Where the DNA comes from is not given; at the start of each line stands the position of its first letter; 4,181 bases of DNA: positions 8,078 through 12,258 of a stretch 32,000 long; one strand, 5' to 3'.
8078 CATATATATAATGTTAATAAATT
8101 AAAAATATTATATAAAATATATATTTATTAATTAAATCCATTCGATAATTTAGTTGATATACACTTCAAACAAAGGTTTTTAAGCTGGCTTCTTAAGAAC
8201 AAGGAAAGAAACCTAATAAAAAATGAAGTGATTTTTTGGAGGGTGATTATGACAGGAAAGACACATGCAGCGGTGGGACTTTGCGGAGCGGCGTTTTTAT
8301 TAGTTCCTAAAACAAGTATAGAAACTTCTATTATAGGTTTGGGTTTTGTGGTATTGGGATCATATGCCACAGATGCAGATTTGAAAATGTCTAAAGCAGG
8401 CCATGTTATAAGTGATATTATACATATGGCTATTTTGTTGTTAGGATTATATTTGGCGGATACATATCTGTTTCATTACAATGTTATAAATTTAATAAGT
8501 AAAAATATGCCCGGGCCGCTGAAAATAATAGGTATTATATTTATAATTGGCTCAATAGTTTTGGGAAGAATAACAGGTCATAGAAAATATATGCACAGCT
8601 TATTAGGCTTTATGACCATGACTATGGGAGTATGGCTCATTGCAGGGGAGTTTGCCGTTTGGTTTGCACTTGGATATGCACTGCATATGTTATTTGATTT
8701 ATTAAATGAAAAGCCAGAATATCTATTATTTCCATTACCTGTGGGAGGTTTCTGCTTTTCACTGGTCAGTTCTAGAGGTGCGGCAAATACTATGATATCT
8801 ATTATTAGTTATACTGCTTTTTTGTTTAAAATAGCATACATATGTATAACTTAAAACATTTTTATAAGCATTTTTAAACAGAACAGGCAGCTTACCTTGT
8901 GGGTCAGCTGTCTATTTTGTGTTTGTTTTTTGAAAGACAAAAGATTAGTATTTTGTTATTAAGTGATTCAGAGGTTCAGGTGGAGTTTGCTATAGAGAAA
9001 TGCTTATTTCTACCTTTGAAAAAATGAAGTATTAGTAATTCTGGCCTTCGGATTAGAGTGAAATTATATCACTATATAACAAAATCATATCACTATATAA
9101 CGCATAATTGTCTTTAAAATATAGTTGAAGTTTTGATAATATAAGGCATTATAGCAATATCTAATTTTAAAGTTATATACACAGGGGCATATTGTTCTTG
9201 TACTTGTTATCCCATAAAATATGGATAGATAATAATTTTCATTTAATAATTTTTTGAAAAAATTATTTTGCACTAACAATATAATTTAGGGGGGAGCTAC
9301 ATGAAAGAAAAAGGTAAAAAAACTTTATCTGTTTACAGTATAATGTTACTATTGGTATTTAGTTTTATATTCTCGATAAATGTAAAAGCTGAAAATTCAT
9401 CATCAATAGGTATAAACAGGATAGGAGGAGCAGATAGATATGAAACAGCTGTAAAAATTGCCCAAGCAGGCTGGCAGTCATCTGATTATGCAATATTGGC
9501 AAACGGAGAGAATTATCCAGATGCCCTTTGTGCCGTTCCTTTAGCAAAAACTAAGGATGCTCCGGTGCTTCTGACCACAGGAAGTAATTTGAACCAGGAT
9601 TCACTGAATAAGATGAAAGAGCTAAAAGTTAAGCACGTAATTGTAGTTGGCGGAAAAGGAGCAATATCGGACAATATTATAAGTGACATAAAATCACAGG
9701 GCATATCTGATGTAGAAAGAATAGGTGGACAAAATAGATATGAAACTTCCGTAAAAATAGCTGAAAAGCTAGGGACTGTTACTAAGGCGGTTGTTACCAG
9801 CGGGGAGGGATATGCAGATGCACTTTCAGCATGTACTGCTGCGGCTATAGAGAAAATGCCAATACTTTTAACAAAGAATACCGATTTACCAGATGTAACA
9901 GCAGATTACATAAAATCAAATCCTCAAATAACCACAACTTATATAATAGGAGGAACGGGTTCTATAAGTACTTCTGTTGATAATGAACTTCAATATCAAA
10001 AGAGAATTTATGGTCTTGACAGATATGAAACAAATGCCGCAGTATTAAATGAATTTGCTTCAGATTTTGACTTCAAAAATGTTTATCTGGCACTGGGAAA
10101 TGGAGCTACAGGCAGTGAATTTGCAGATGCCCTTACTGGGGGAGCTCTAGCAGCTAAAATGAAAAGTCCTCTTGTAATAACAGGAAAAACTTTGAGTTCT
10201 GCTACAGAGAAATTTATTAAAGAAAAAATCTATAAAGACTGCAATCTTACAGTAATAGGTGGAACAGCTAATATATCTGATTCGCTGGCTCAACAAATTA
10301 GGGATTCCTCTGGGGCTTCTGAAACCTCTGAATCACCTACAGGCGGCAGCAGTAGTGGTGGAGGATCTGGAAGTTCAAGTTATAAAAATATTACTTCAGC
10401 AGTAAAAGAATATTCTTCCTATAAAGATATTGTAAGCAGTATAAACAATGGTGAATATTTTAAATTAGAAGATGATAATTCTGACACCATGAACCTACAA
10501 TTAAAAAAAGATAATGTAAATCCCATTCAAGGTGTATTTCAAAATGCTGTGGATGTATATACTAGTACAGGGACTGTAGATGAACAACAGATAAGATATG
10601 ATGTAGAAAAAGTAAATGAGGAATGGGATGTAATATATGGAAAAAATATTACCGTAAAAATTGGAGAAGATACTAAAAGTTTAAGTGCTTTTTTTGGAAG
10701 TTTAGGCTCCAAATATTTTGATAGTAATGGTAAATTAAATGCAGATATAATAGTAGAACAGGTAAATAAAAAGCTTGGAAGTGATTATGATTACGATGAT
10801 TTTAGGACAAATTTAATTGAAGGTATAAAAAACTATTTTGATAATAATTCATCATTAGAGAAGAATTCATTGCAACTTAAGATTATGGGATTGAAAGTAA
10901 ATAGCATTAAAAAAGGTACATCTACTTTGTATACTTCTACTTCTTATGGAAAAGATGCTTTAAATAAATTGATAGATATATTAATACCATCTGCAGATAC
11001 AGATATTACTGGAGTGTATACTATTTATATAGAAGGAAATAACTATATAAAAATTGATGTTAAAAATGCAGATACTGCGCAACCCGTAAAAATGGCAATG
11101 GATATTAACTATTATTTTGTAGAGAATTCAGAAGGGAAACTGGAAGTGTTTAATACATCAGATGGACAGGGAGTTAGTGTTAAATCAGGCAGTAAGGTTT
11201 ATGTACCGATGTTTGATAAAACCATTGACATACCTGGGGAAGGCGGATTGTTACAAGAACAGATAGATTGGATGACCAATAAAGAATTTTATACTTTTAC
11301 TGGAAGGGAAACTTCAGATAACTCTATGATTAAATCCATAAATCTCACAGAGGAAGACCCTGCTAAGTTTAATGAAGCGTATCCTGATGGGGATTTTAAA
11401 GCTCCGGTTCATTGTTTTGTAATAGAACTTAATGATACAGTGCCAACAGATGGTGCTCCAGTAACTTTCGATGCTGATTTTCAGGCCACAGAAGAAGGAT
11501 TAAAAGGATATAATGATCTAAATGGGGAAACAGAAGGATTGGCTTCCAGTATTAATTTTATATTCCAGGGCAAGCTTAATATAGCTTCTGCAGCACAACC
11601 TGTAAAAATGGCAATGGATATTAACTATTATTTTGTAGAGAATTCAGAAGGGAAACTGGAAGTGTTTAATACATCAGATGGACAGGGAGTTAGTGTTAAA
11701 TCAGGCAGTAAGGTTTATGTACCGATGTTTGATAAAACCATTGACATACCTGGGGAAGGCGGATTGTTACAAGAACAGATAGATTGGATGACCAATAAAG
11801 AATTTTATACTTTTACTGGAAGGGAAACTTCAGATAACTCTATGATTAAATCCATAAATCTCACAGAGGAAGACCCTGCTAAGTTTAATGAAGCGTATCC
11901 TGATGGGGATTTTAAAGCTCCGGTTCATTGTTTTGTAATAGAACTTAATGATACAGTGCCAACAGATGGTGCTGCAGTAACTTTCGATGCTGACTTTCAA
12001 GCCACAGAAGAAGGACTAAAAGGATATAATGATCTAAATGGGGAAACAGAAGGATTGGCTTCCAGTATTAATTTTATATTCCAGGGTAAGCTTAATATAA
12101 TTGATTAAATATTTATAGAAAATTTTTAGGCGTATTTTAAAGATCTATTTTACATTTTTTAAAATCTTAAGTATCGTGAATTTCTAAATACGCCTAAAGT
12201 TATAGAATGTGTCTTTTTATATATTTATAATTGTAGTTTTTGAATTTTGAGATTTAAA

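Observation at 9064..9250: Duplicated ~190-bp regulatory module links the CWB2 surface protein to the NRPS/MATE locus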

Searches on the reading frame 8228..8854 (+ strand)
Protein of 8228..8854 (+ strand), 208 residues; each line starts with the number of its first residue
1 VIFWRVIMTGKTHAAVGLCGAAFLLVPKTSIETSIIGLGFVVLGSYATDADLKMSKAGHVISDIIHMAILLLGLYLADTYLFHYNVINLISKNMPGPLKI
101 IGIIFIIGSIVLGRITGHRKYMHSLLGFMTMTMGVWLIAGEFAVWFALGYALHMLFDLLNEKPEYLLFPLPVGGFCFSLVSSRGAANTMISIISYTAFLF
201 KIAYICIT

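Call 12: search_protein_families(library=pfam, proteins=[window:8228-8854:+])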
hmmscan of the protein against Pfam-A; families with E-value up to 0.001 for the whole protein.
window:8228-8854:+ (208 aa): 1 family
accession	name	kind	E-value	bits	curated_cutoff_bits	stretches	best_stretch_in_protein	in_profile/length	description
PF04307.19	YdjM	-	1.9e-16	60.5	29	1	8-183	1-132/176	YdjM inner membrane protein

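Call 81: find_encoding_contigs(protein=window:8249-8854:+, flank=1500, max_places=10)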
Protein window:8249-8854:+ (201 aa): 2 contigs read that carry it; 2 places shown.
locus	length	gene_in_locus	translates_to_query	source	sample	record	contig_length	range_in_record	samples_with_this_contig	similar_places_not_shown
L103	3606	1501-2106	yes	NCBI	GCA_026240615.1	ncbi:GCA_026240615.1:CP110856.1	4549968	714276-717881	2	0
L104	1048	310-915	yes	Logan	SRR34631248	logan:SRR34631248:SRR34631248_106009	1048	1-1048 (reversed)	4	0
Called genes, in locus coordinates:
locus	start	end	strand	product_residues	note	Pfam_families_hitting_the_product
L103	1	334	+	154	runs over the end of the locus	PF10925:DUF2680 (faint), PF17944:Arg_decarbox_C (faint), PF09693:Phage_XkdX (faint), PF20787:SPP1_GP23-1 (faint)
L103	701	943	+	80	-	-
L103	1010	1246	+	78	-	PF09851:SHOCT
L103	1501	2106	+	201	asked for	PF04307:YdjM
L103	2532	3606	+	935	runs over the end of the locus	PF04122:CW_binding_2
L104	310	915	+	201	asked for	PF04307:YdjM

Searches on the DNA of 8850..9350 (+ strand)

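Call 49: search_rna_families(source=window, start=8850, end=9350, threshold=evalue, max_evalue=1)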
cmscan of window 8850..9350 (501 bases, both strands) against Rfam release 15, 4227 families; matches with E-value up to 1: 1.
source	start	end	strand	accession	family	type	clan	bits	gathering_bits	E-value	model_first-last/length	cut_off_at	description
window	9061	9127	-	RF01706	Gut-1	Gene; sRNA;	-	18.2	50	0.61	1-77/77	no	Gut-1 RNA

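Call 82: search_dna_similar(query=window:9056-9300:+, collection=plasmids, mode=distant, max_evalue=0.001, max_rows=10)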
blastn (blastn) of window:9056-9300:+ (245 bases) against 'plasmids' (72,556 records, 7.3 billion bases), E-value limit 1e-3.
No match.

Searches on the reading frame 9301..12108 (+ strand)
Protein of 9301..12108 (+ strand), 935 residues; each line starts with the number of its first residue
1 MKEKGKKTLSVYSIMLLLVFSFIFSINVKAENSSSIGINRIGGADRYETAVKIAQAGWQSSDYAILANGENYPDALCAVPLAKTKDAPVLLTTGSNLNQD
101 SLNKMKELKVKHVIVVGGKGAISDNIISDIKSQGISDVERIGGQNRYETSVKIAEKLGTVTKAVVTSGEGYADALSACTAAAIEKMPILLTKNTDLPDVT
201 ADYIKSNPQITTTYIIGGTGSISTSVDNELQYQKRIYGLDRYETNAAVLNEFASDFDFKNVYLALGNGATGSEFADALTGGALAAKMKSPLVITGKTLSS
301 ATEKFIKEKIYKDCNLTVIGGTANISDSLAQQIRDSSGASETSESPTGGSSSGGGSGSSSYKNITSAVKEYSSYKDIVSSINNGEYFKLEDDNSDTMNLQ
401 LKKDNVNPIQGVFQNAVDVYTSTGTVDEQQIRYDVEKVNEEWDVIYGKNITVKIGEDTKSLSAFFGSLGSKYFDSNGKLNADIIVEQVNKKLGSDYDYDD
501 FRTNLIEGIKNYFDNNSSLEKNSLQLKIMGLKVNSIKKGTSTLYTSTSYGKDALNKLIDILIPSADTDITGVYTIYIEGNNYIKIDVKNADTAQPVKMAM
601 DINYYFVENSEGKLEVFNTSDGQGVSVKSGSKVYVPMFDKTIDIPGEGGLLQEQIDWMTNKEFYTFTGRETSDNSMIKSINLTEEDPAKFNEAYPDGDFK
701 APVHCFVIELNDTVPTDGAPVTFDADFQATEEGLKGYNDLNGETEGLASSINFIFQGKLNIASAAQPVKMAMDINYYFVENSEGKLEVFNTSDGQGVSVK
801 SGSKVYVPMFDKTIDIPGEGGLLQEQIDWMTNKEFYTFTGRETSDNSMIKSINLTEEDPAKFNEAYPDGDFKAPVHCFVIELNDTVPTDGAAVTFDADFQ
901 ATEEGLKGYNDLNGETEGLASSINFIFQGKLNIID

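Call 12: search_protein_families(library=pfam, proteins=[window:9301-12108:+])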
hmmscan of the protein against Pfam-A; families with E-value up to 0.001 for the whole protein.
window:9301-12108:+ (935 aa): 1 family
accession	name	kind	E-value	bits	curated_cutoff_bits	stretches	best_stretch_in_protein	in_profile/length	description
PF04122.17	CW_binding_2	-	2.4e-65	217.5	24.9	3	40-126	1-72/73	Cell wall binding domain 2 (CWB2)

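Call 14: find_encoding_contigs(protein=window:9301-12108:+, flank=6000, max_places=8)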
Protein window:9301-12108:+ (935 aa): no gene with exactly this product is on record in the collection.

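Call 71: search_protein_families(library=ncbifam, proteins=[window:9301-12108:+], max_evalue=0.01)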
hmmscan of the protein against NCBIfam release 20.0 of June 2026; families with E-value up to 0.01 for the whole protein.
window:9301-12108:+ (935 aa): 1 family
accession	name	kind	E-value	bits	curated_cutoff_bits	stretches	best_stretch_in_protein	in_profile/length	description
NF033435.1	S-layer_Clost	equivalog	1.3e-27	97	650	1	31-287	377-662/728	S-layer protein SlpA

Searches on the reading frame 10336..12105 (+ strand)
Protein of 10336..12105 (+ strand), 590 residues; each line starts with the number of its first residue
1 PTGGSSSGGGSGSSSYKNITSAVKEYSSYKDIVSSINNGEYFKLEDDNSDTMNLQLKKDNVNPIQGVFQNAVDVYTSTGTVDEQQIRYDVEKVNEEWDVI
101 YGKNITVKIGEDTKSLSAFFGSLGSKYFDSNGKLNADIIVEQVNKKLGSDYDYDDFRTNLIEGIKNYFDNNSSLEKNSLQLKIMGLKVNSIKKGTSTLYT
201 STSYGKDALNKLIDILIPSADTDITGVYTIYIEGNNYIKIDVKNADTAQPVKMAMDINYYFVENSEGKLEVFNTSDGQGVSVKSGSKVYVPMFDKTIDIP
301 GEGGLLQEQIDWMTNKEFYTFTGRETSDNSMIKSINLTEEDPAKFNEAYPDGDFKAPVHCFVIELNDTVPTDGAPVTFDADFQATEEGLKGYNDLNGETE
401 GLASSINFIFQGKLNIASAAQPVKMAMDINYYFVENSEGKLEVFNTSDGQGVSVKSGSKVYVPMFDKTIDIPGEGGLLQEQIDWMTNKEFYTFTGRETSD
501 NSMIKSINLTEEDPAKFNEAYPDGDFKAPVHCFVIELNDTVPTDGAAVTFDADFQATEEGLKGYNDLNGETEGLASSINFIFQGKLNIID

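Call 48: find_homologous_proteins(query=window:10336-12105:+, max_evalue=0.00001)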
Query window:10336-12105:+ (590 aa): 1 proteins with E <= 0.00001 among 8000 candidates.
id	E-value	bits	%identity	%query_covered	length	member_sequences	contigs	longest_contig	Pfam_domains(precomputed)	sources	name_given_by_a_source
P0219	0.0e+0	1306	100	100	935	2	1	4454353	PF04122.18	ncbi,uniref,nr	ncbi:cell wall-binding repeat-containing protein [Clostridium kluyveri]|uniref:Cell wall-binding rep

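Call 80: find_encoding_contigs(protein=P0219, flank=1500, max_places=10)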
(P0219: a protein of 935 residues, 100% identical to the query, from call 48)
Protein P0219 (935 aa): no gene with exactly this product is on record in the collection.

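Call 85: search_protein_families(library=pfam, proteins=[window:10336-12105:+], max_evalue=10)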
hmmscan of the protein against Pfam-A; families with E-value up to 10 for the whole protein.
window:10336-12105:+ (590 aa): 5 families
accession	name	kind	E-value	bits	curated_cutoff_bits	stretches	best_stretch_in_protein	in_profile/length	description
PF08948.16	PRD1_P5_spike_N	-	0.0018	18.7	25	1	212-269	40-98/126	Bacteriophage PRD1, P5, spike N-terminal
PF15997.11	DUF4772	-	0.02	16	27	0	245-290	42-86/112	Domain of unknown function (DUF4772)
PF01342.26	SAND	-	0.053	13.6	22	0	308-328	35-54/76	SAND domain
PF15259.11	GTSE1_N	-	0.076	13.7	27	1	396-450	75-127/144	G-2 and S-phase expressed 1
PF21621.3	MPI_cupin_dom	-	0.12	12.8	27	0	274-305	43-74/79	Mannose-6-phosphate isomerase, cupin domain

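Call 90: predict_structure(protein=window:10336-12105:+)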
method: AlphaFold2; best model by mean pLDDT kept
length: 590 residues; sequences in the alignment: 1
mean_pLDDT: 48.0   pTM: 0.31
mean pLDDT of the five models: 48.0, 43.9, 42.6, 38.3, 31.0
residues with pLDDT >= 90: 0; 70-90: 84; 50-70: 124; < 50: 382
segments of 3 or more residues with pLDDT < 50: 1-256, 294-329, 390-408, 418-428, 466-500, 563-578
pLDDT, mean of each block of 10 residues (from residue 1): 25 31 38 42 42 39 40 40 37 34 38 38 40 38 34 42 45 36 32 29 36 37 34 33 32 48 78 60 71 46 35 38 44 69 78 67 66 55 51 40 43 50 43 79 71 72 54 34 39 41 67 81 69 73 58 55 46 42 60
secondary structure, 60 per line:
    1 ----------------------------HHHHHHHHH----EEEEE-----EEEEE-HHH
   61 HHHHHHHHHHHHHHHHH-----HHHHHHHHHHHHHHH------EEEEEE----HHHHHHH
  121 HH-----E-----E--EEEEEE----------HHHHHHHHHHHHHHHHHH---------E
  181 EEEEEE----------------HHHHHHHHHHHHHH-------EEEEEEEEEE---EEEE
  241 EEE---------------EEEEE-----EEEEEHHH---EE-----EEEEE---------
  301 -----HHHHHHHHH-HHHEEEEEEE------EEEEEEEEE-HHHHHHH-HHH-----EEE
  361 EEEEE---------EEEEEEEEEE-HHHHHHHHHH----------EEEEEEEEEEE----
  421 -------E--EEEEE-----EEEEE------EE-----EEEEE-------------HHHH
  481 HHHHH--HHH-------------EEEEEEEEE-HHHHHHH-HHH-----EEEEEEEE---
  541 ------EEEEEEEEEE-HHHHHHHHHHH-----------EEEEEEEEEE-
elements in order: H29-37 E42-46 E52-56 H58-77 H83-97 E104-109 H114-122 E137-142 H153-170 E180-186 H203-216 E224-233 E237-243 E259-263 E269-273 E287-291 H306-314 E319-325 E332-340 H342-348 E358-365 E375-384 H386-395 E406-416 E431-435 E441-445 E459-463 H477-485 E504-512 H514-520 E530-537 E547-556 H558-568 E580-589

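Call 98: search_protein_representatives(protein=window:10336-12105:+)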
Query: 590 residues. Proteins with E-value up to 0.001 (for the whole library): 3; up to 1e-10: 3; up to 1e-30: 1. The best 3 are listed.
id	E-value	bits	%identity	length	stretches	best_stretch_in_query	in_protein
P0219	0.0e+00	1305.8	100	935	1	1-590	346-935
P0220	9.5e-28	113.4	39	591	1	3-245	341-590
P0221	9.8e-26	106.8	37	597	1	3-243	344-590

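Call 99: find_encoding_contigs(protein=P0220, flank=6000, max_places=3)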
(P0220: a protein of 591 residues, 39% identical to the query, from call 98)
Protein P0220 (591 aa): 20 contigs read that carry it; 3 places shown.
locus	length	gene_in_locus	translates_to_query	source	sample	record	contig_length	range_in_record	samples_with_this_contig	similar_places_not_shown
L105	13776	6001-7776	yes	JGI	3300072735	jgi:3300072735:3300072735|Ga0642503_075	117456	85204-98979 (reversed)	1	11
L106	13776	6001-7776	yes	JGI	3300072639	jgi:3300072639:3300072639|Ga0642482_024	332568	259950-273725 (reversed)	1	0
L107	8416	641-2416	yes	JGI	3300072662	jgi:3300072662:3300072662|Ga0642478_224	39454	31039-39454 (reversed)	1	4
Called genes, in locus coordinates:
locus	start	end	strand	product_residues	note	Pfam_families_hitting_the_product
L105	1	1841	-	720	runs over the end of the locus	PF12698:ABC2_membrane_3, PF04108:ATG17_like (weak), PF12698:ABC2_membrane_3, PF01061:ABC2_membrane (weak)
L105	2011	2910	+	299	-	PF01557:FAA_hydrolase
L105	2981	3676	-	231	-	PF00657:Lipase_GDSL, PF13472:Lipase_GDSL_2, PF17182:OSK (weak)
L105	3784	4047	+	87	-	PF07872:DUF1659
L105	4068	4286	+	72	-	PF11148:DUF2922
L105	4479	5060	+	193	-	-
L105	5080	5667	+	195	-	PF12645:HTH_16 (weak), PF04542:Sigma70_r2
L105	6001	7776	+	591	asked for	PF04122:CW_binding_2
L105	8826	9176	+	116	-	PF05635:23S_rRNA_IVP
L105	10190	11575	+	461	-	PF04122:CW_binding_2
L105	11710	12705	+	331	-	-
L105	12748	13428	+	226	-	PF02706:Wzz, PF13807:GNVR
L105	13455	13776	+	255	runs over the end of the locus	PF19567:CpsB_CapC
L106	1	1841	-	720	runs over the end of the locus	PF12698:ABC2_membrane_3, PF04108:ATG17_like (weak), PF12698:ABC2_membrane_3, PF01061:ABC2_membrane (weak)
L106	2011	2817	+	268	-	PF01557:FAA_hydrolase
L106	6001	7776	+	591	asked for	PF04122:CW_binding_2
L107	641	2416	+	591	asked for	PF04122:CW_binding_2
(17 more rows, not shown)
